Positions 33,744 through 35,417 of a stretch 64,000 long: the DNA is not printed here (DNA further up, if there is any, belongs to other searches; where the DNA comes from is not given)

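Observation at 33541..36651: Tightly coupled four-gene operon encoding a T7SS-style WXG effector module, with no ESX/Ess machinery in the window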

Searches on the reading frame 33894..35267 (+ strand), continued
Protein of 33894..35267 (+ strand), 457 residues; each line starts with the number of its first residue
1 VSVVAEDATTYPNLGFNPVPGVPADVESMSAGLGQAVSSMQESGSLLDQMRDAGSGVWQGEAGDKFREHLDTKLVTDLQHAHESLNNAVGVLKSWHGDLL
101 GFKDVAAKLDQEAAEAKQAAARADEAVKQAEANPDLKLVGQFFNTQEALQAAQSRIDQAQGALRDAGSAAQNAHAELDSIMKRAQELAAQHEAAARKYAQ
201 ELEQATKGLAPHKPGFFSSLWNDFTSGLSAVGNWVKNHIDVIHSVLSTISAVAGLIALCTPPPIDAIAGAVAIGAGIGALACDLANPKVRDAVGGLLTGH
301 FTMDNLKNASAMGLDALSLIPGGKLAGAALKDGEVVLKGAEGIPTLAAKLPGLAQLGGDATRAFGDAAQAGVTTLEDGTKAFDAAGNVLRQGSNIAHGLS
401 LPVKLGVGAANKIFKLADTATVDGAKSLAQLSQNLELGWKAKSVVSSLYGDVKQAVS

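Call 89: find_encoding_contigs(protein=P0395, flank=10000, max_places=1)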
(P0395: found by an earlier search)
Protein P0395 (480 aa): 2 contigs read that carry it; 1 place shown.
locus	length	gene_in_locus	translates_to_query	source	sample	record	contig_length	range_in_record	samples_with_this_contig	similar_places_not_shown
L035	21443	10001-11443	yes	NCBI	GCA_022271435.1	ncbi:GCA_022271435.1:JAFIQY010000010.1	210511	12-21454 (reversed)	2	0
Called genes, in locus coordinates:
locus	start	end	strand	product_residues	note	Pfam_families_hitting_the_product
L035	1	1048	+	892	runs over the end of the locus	PF14440:XOO_2897-deam, PF14435:SUKH-4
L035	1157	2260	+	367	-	PF03816:LytR_cpsA_psr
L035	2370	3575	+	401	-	-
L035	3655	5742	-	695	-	-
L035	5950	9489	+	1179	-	PF17757:UvrB_inter, PF02559:CarD_TRCF_RID, PF00270:DEAD, PF04851:ResIII (weak), PF00271:Helicase_C, PF03461:TRCF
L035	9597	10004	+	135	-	PF06013:WXG100 (faint), PF19840:DUF6317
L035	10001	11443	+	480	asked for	PF21725:T7SS_signal (weak)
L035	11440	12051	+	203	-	-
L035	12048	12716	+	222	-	-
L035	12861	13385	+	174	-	-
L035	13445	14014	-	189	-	PF07931:CPT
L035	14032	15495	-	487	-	PF09852:DUF2079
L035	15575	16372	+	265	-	PF07510:GmrSD_C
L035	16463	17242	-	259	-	PF13828:DUF4190, PF11611:DUF4352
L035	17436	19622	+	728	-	PF02384:N6_Mtase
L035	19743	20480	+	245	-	-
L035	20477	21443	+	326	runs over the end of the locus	?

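Call 90: find_encoding_contigs(protein=P0391, flank=10000, max_places=1)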
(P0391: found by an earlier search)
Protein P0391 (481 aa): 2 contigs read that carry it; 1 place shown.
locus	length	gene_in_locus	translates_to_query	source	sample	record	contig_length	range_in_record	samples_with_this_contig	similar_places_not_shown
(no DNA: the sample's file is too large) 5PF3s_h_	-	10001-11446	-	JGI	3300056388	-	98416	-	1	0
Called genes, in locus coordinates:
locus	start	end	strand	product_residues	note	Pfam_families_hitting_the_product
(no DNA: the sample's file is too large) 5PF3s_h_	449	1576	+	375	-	PF00532:Peripla_BP_1, PF13407:Peripla_BP_4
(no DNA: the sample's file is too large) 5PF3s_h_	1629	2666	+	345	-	PF02653:BPD_transp_2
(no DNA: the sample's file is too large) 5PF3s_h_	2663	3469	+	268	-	PF00005:ABC_tran, PF13304:AAA_21 (weak)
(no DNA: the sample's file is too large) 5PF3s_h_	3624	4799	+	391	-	PF01263:Aldose_epim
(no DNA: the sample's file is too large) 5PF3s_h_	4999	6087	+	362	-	PF00356:LacI, PF00532:Peripla_BP_1, PF13407:Peripla_BP_4, PF13377:Peripla_BP_3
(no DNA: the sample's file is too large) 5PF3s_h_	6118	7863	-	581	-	PF00083:Sugar_tr (weak), PF07690:MFS_1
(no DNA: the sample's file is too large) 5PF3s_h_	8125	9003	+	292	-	PF14378:PAP2_3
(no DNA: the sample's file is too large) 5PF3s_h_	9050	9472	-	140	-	PF04677:CwfJ_C_1 (weak), PF11969:DcpS_C, PF01230:HIT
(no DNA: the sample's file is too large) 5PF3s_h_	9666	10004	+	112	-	PF19840:DUF6317 (weak)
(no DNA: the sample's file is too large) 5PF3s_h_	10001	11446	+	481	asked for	PF21725:T7SS_signal (weak)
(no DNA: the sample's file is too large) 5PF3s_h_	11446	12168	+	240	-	-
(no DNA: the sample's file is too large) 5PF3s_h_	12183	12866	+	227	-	-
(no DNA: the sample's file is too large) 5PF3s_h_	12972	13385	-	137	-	-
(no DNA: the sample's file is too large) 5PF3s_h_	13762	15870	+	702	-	PF02922:CBM_48, PF00128:Alpha-amylase (weak), PF21331:Isoamylase_C (weak)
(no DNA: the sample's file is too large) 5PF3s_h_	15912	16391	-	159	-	-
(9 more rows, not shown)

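Call 96: list_cluster_members(proteins=[P0243, P0244, P0252, P0261, P0270, P0300, P0316, P0343, P0362, P0381])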
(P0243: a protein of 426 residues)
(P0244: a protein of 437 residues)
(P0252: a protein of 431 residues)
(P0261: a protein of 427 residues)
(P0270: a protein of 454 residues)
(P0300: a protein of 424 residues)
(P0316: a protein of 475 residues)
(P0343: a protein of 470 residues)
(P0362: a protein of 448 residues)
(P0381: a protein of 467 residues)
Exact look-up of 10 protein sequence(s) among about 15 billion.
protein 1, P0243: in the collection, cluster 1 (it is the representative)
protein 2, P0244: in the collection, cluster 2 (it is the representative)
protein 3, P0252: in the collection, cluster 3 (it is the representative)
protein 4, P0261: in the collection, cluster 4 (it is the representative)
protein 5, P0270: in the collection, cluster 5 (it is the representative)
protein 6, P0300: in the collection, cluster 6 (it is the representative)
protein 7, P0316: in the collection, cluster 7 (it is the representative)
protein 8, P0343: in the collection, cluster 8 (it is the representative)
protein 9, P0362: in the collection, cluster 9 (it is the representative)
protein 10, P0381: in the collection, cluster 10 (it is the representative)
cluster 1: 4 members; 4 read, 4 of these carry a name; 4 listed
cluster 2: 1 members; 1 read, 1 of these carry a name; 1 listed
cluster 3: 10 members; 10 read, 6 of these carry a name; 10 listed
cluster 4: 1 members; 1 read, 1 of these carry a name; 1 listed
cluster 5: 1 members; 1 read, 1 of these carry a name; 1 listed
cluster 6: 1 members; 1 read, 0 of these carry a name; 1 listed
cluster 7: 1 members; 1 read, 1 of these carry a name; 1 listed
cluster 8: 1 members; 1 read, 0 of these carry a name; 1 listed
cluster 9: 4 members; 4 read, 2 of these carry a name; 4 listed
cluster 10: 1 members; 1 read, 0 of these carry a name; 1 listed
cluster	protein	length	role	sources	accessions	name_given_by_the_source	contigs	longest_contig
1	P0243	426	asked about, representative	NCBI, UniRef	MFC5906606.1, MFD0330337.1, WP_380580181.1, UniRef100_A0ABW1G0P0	hypothetical protein [Streptacidiphilus monticola] | Integral membrane protein n=1 Tax=Streptacidiphilus monticola TaxID=2161674 ...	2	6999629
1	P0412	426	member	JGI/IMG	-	hypothetical protein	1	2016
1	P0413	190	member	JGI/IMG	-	hypothetical protein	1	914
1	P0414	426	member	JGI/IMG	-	hypothetical protein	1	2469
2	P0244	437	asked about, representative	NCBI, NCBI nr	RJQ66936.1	hypothetical protein D5S17_34690 [Pseudonocardiaceae bacterium YIM PH 21723]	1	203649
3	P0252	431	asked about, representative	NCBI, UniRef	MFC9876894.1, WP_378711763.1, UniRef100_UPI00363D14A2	hypothetical protein ACFVJR_30225 [Nocardia salmonicida] | hypothetical protein n=3 Tax=Nocardia salmonicida TaxID=53431 RepID=UPI00363D14A2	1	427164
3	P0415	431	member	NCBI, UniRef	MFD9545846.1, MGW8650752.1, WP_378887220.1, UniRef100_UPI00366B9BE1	hypothetical protein ACFWBG_00585 [Nocardia salmonicida] | hypothetical protein n=1 Tax=Nocardia salmonicida TaxID=53431 RepID=UPI00366B9BE1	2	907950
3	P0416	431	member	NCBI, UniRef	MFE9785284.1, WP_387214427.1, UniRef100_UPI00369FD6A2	hypothetical protein ACFYO7_07890 [Nocardia salmonicida] | hypothetical protein n=1 Tax=Nocardia salmonicida TaxID=53431 RepID=UPI00369FD6A2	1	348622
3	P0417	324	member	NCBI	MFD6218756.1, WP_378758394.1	hypothetical protein, partial [Nocardia salmonicida]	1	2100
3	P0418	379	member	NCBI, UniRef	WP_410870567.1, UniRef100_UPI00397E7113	hypothetical protein [Nocardia sp. A7] | hypothetical protein n=1 Tax=Nocardia sp. A7 TaxID=2789274 RepID=UPI00397E7113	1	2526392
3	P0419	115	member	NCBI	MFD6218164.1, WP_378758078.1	hypothetical protein, partial [Nocardia salmonicida]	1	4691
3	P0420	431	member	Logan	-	-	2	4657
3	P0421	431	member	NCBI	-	-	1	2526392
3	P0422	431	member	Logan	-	-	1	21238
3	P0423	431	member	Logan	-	-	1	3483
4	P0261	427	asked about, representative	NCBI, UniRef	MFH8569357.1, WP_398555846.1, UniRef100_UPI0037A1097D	hypothetical protein [Streptomyces sp. NPDC017993] | hypothetical protein n=1 Tax=Streptomyces sp. NPDC017993 TaxID=3365027 RepID=UPI0037A1097D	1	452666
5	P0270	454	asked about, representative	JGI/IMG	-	hypothetical protein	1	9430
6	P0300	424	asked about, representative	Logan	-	-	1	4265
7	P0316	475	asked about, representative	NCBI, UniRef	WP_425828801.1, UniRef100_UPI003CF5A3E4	putative T7SS-secreted protein [Streptomyces fractus] | putative T7SS-secreted protein n=1 Tax=Streptomyces fractus TaxID=641806 ...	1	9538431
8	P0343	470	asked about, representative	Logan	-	-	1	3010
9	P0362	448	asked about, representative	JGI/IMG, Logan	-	-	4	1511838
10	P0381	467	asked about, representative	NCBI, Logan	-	-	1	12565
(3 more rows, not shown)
